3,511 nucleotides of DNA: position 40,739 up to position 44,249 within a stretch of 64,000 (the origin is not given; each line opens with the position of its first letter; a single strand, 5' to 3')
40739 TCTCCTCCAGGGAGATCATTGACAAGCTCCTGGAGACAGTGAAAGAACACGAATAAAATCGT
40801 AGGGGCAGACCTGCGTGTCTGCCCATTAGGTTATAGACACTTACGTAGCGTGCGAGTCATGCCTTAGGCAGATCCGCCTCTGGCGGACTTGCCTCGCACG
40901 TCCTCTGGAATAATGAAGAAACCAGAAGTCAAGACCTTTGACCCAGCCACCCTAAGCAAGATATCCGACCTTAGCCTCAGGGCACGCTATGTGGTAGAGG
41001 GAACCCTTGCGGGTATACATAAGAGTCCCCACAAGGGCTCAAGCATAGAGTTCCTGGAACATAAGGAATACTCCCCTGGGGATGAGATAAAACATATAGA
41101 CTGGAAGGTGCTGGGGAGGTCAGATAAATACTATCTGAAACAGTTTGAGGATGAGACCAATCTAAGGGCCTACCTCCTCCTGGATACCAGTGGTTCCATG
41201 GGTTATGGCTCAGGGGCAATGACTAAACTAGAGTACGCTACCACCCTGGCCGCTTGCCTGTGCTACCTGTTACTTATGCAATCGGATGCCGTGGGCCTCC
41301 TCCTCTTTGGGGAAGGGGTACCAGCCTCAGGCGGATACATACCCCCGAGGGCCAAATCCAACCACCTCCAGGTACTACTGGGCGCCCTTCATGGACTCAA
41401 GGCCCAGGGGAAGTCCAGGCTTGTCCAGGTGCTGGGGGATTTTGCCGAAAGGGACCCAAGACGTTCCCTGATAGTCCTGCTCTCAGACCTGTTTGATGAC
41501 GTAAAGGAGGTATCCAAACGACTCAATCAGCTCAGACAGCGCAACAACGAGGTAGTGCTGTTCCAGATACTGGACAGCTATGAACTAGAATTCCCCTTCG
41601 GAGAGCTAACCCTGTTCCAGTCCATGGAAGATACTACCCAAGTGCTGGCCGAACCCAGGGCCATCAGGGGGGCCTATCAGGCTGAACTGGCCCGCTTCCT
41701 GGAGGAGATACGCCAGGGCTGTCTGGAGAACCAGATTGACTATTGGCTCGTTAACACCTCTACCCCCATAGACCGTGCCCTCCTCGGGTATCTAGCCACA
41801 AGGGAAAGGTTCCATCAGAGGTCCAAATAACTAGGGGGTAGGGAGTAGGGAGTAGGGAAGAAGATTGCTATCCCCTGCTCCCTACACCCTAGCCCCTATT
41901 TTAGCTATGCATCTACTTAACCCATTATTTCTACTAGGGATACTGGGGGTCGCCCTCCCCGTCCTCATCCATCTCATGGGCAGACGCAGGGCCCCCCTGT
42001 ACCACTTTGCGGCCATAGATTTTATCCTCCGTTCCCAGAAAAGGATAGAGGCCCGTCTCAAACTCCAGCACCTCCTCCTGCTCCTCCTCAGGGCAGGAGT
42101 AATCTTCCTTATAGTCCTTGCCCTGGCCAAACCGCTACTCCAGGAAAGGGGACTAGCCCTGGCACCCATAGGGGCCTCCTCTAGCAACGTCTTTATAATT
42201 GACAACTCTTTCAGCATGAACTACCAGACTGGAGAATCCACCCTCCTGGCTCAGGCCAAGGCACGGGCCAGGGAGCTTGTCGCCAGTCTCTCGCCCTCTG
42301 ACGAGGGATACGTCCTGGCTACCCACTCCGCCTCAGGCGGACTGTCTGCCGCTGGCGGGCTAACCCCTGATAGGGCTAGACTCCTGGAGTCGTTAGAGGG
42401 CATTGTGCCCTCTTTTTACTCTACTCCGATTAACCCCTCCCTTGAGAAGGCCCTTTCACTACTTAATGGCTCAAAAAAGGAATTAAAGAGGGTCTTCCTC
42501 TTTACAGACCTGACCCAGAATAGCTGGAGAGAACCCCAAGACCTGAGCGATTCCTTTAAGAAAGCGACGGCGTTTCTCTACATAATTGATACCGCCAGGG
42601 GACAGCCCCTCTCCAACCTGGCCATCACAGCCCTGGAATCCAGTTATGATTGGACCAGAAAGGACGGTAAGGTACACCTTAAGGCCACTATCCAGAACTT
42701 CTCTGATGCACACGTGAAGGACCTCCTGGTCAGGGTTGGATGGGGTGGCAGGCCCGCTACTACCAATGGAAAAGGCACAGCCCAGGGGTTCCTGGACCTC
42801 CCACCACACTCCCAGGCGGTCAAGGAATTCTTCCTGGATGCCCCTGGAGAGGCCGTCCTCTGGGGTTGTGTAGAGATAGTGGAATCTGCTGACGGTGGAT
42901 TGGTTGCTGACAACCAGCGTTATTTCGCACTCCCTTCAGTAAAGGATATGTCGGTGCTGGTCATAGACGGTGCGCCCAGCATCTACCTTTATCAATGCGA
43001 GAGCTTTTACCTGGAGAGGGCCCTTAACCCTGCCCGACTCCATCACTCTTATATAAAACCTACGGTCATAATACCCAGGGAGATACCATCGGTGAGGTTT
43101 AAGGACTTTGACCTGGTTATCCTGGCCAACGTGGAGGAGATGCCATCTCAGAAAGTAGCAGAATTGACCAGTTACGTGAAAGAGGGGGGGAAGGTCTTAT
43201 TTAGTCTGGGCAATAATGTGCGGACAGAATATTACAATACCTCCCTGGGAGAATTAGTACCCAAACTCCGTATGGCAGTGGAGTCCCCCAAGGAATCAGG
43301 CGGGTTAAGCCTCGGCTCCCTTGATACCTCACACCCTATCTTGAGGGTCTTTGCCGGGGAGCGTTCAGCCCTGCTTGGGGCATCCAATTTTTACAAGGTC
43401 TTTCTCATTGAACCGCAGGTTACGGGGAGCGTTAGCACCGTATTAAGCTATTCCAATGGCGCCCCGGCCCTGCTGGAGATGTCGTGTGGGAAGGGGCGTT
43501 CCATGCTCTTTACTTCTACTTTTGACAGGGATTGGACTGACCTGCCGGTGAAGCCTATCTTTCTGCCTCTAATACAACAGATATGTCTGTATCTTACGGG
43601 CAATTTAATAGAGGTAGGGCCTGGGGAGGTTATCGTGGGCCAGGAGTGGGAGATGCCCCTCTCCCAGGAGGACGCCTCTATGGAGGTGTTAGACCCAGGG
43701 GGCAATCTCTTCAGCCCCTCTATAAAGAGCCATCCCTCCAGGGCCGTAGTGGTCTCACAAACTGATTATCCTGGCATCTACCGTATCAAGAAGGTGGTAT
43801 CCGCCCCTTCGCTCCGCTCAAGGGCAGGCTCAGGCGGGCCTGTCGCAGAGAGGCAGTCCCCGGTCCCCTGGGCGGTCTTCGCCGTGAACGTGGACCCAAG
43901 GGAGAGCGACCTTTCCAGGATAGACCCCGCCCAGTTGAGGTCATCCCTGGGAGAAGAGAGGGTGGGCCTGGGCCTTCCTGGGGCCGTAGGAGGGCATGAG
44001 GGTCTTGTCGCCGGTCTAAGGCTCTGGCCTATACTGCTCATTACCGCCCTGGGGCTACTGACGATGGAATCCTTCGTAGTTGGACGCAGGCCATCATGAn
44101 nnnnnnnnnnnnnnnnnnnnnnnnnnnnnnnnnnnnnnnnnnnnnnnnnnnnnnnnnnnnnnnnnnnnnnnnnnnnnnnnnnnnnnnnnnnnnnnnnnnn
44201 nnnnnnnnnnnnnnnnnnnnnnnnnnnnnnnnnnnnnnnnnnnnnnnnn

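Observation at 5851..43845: A ~50-nt repeat module inserted in-frame and in the same frame in two unrelated proteins (TsaB and a BatA-like protein)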

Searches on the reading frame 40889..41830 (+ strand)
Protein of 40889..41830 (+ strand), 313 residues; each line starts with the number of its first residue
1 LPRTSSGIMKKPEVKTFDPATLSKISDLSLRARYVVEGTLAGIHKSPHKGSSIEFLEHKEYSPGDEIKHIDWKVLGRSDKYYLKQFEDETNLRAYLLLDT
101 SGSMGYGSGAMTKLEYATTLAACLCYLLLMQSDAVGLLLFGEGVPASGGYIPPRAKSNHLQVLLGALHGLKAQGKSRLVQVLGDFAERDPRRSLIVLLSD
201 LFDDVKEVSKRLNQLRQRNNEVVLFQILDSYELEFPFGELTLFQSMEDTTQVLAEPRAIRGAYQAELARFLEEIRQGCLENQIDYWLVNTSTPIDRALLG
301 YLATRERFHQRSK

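Call 68: search_protein_families(library=pfam, proteins=[window:40889-41830:+], max_evalue=0.001)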
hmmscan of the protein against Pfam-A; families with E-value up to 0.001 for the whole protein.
window:40889-41830:+ (313 aa): 2 families
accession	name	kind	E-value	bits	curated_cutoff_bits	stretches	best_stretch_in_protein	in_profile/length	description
PF01882.25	DUF58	-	6.5e-41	140.3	23.4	1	57-268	1-211/216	Protein of unknown function DUF58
PF13519.12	VWA_2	-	5.9e-08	33.7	27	1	96-200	3-105/107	von Willebrand factor type A domain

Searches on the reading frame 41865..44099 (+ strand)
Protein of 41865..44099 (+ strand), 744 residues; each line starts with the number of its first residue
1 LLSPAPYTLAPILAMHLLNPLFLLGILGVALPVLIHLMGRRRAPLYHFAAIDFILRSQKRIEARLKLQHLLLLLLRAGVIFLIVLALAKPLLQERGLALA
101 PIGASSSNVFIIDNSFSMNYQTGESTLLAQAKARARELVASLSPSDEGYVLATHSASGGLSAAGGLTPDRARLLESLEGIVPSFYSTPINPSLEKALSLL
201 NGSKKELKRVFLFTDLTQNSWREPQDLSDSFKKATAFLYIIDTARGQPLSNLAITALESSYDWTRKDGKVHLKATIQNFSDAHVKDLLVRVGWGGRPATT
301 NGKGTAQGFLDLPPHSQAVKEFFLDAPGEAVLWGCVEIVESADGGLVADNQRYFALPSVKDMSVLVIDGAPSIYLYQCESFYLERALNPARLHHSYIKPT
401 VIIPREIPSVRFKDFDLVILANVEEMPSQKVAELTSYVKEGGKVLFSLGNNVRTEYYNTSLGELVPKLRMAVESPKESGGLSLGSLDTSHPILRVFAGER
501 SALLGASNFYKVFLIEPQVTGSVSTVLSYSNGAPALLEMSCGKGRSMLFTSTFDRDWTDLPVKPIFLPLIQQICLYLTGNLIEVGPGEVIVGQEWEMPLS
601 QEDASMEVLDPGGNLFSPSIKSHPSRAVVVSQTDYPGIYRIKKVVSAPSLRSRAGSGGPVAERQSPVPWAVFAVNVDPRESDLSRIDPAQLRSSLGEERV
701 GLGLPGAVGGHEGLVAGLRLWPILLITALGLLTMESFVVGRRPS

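Call 9: search_protein_families(library=pfam, proteins=[window:41865-44099:+], max_evalue=0.01)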
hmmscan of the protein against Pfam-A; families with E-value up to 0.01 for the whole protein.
window:41865-44099:+ (744 aa): 3 families
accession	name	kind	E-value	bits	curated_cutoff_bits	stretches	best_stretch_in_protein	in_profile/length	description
PF07584.16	BatA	-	7.3e-13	49.2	25.9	1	15-90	1-77/77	Aerotolerance regulator N-terminal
PF13519.12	VWA_2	-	1.2e-08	36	27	1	109-215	2-105/107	von Willebrand factor type A domain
PF07090.17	GATase1_like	-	0.0048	16.9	27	1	431-558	97-224/247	Putative glutamine amidotransferase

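Call 10: search_protein_families(library=ncbifam, proteins=[window:41865-44099:+], max_evalue=0.01)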
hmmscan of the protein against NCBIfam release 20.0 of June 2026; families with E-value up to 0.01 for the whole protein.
window:41865-44099:+ (744 aa): 1 family
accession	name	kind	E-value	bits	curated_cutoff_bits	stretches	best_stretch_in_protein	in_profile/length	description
TIGR02226.1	two_anch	domain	9.2e-18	64.3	23.05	1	15-95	1-81/82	N-terminal double-transmembrane domain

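Call 14: find_homologous_proteins(query=window:41865-44099:+, max_evalue=1e-10)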
Query window:41865-44099:+ (744 aa): 56 proteins with E <= 1e-10 among 8000 candidates.
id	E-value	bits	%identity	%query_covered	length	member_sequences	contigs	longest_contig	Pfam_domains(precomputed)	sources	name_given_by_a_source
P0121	0.0e+0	1622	100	98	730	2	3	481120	PF13519.13,PF07584.17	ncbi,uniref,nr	ncbi:MAG TPA: BatA domain-containing protein [Candidatus Tripitaka californicus]|uniref:BatA domain-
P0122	0.0e+0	1520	94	98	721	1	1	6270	PF13519.13,PF07584.17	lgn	-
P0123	0.0e+0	1515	94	98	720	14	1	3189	PF13519.13,PF07584.17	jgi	-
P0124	0.0e+0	1225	77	98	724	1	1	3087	PF13519.13,PF07584.17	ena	-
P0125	0.0e+0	1158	73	98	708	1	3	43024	PF13519.13,PF07584.17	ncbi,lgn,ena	ncbi:MAG TPA: BatA domain-containing protein [Candidatus Hypogeohydataceae bacterium YC41]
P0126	0.0e+0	1127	70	98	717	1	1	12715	PF13519.13,PF07584.17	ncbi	-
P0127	0.0e+0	1111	70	98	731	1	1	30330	PF13519.13,PF07584.17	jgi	jgi:hypothetical protein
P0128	0.0e+0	1077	69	98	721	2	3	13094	PF13519.13,PF07584.17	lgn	-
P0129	0.0e+0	1059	95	67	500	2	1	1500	-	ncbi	ncbi:MAG TPA: hypothetical protein ACFYD5_09135, partial [Candidatus Tripitaka sp. YC43]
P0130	6.6e-293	992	63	98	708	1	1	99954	PF13519.13,PF07584.17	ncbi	-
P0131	2.3e-239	815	55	98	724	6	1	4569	PF13519.13,PF07584.17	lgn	-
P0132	3.4e-223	761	76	60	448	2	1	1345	PF13519.13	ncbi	ncbi:MAG: VWA domain-containing protein, partial [Candidatus Brocadiales bacterium]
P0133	5.5e-222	757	50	98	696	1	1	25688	PF13519.13,PF07584.17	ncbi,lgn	ncbi:MAG: BatA domain-containing protein [Candidatus Brocadiales bacterium]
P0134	8.4e-219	747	51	98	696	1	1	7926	PF13519.13,PF07584.17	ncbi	ncbi:MAG: BatA domain-containing protein [Candidatus Brocadiales bacterium]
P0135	1.5e-213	729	50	98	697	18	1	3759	PF13519.13,PF07584.17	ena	-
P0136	9.0e-210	717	50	98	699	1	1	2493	PF13519.13,PF07584.17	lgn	-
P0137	6.2e-208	711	49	98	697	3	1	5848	PF13519.13,PF07584.17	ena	-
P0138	2.8e-200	685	48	93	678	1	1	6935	PF13519.13,PF07584.17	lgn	-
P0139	1.4e-189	650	46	98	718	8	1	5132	PF13519.13,PF07584.17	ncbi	-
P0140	3.4e-187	642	45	98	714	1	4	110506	PF13519.13,PF07584.17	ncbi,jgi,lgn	ncbi:MAG: vWA domain-containing protein [Planctomycetota bacterium]|jgi:hypothetical protein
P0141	1.4e-186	640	45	98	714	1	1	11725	PF13519.13,PF07584.17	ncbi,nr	ncbi:MAG: VWA domain-containing protein [Planctomycetes bacterium]|nr:VWA domain-containing protein 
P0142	2.6e-95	338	35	91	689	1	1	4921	PF13519.13,PF07584.17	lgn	-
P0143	5.0e-83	298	33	91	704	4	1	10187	PF13519.13,PF07584.17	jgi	jgi:hypothetical protein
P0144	2.4e-78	282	31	91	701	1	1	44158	PF13519.13,PF07584.17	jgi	jgi:hypothetical protein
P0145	1.8e-66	243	26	95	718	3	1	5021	PF13519.13,PF07584.17,PF06283.18,PF08532.17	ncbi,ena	-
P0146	1.9e-57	213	31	81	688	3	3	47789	PF13519.13,PF07584.17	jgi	-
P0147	2.4e-53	200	29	81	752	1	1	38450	PF13519.13,PF07584.17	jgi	jgi:hypothetical protein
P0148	3.6e-49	186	28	98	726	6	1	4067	PF13519.13,PF07705.18,PF07584.17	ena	-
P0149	1.8e-48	184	28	98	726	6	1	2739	PF13519.13,PF07705.18,PF07584.17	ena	-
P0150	2.5e-48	183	28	92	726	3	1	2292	PF13519.13,PF07705.18,PF07584.17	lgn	-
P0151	1.2e-47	181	27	98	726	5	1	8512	PF13519.13,PF07705.18,PF07584.17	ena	-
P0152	1.4e-47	181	28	98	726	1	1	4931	PF13519.13,PF07705.18,PF07584.17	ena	-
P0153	1.5e-47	181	28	98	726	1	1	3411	PF13519.13,PF07705.18,PF07584.17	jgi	jgi:hypothetical protein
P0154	1.9e-47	180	27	98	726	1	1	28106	PF13519.13,PF07705.18,PF07584.17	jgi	-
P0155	2.5e-47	180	28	98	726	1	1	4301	PF13519.13,PF07705.18,PF07584.17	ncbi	-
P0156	3.0e-47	179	27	98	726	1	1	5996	PF13519.13,PF07705.18,PF07584.17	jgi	-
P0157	3.4e-47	179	28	98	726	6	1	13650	PF13519.13,PF07705.18,PF07584.17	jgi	-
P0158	3.9e-47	179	28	98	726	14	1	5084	PF13519.13,PF07705.18,PF07584.17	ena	-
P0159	8.4e-47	178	27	98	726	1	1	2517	PF13519.13,PF07705.18,PF07584.17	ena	-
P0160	1.6e-46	177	28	98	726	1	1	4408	PF13519.13,PF07705.18,PF07584.17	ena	-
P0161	2.0e-46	177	28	98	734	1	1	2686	PF13519.13,PF07705.18,PF07584.17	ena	-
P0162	4.7e-46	176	27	98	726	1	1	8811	PF13519.13,PF07705.18,PF07584.17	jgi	-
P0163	3.2e-45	173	30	76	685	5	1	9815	PF13519.13,PF07584.17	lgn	-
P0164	6.1e-45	172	27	98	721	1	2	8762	PF13519.13,PF07705.18,PF07584.17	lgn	-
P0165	6.5e-45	172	27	98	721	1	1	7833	PF13519.13,PF07705.18,PF07584.17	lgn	-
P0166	2.9e-44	170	27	98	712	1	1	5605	PF13519.13,PF07705.18,PF07584.17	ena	-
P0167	4.3e-44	169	27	98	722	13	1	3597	PF13519.13,PF07705.18,PF07584.17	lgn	-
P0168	6.4e-43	165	26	92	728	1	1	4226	PF13519.13,PF07584.17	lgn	-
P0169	5.3e-42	162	27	98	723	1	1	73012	PF13519.13,PF07705.18,PF07584.17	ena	-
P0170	1.0e-34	138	25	96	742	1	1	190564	PF07584.17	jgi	jgi:hypothetical protein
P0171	2.5e-33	133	26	92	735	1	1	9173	PF07584.17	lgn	-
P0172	3.3e-33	133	24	97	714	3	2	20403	PF13519.13,PF07584.17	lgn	-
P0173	1.2e-30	125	35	16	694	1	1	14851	PF13519.13,PF07584.17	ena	-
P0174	2.7e-29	120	25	91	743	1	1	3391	PF07705.18,PF07584.17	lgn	-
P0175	6.3e-21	92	22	98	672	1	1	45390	PF07584.17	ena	-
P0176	7.1e-21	92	25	95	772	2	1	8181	PF13519.13,PF07584.17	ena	-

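Call 29: find_encoding_contigs(protein=P0122, flank=1500, max_places=1)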
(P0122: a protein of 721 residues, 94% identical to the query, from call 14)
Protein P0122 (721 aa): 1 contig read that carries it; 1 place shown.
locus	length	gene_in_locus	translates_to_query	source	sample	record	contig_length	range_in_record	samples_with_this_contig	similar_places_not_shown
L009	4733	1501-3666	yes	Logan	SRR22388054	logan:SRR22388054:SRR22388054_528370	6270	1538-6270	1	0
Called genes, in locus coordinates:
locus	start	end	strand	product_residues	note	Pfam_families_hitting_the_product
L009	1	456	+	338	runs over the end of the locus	PF20030:bpMoxR, PF07726:AAA_3, PF07728:AAA_5, PF17863:AAA_lid_2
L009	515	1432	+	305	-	PF01882:DUF58, PF13519:VWA_2 (weak)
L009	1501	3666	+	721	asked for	PF07584:BatA, PF13519:VWA_2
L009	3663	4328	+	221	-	PF05724:TPMT (faint), PF03848:TehB, PF13489:Methyltransf_23, PF13847:Methyltransf_31, PF08241:Methyltransf_11, PF08242:Methyltransf_12 (weak), PF13649:Methyltransf_25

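Call 30: find_encoding_contigs(protein=P0124, flank=1500, max_places=1)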
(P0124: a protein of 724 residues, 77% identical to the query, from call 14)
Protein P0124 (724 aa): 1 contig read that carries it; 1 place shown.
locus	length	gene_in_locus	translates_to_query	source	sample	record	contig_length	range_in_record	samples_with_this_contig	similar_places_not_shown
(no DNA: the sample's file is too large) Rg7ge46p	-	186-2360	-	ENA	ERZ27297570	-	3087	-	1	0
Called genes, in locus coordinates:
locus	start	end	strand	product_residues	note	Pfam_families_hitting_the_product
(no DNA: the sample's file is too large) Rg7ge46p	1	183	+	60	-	?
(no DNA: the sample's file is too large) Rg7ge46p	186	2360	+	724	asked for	PF07584:BatA, PF13519:VWA_2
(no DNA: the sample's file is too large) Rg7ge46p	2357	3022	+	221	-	PF03848:TehB, PF13489:Methyltransf_23 (weak), PF13847:Methyltransf_31 (weak), PF08241:Methyltransf_11 (weak), PF08242:Methyltransf_12 (weak), PF13649:Methyltransf_25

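Call 31: find_encoding_contigs(protein=P0129, flank=1500, max_places=1)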
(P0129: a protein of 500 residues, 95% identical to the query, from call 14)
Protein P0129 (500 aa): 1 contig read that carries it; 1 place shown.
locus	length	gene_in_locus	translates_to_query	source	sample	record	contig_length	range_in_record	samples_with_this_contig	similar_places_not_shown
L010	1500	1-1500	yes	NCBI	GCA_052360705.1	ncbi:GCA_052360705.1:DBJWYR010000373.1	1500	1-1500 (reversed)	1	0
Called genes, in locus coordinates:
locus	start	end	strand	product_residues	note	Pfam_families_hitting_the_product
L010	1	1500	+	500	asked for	?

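Call 32: find_encoding_contigs(protein=P0125, flank=1500, max_places=1)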
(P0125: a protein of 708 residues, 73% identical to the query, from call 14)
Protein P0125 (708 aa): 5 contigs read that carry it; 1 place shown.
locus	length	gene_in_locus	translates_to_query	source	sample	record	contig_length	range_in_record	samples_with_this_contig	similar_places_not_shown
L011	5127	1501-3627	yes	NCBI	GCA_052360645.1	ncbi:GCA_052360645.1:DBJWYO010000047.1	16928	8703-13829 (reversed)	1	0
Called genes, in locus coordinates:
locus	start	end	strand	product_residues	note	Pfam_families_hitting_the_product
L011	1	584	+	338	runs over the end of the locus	PF20030:bpMoxR, PF07726:AAA_3, PF07728:AAA_5, PF17863:AAA_lid_2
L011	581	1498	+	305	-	PF01882:DUF58, PF13519:VWA_2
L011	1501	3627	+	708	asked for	PF07584:BatA, PF13519:VWA_2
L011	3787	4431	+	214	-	PF03848:TehB, PF13489:Methyltransf_23, PF13847:Methyltransf_31, PF08241:Methyltransf_11, PF08242:Methyltransf_12, PF13649:Methyltransf_25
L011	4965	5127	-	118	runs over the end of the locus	-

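Call 33: find_encoding_contigs(protein=P0127, flank=1500, max_places=1)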
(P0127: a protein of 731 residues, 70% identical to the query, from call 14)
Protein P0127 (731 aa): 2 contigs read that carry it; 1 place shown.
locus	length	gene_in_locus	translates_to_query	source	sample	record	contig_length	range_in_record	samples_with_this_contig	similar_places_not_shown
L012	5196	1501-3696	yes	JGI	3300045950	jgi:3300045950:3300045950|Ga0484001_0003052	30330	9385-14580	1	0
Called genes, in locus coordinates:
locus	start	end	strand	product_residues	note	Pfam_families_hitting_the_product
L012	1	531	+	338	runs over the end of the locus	PF20030:bpMoxR, PF07726:AAA_3, PF07728:AAA_5, PF17863:AAA_lid_2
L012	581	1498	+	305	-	PF01882:DUF58, PF13519:VWA_2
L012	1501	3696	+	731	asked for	PF07584:BatA, PF13519:VWA_2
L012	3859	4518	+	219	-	PF13489:Methyltransf_23, PF03848:TehB, PF13649:Methyltransf_25, PF13847:Methyltransf_31, PF08241:Methyltransf_11, PF08242:Methyltransf_12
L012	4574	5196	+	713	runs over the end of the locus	PF00580:UvrD-helicase, PF13245:AAA_19, PF01443:Viral_helicase1 (faint), PF13361:UvrD_C, PF13538:UvrD_C_2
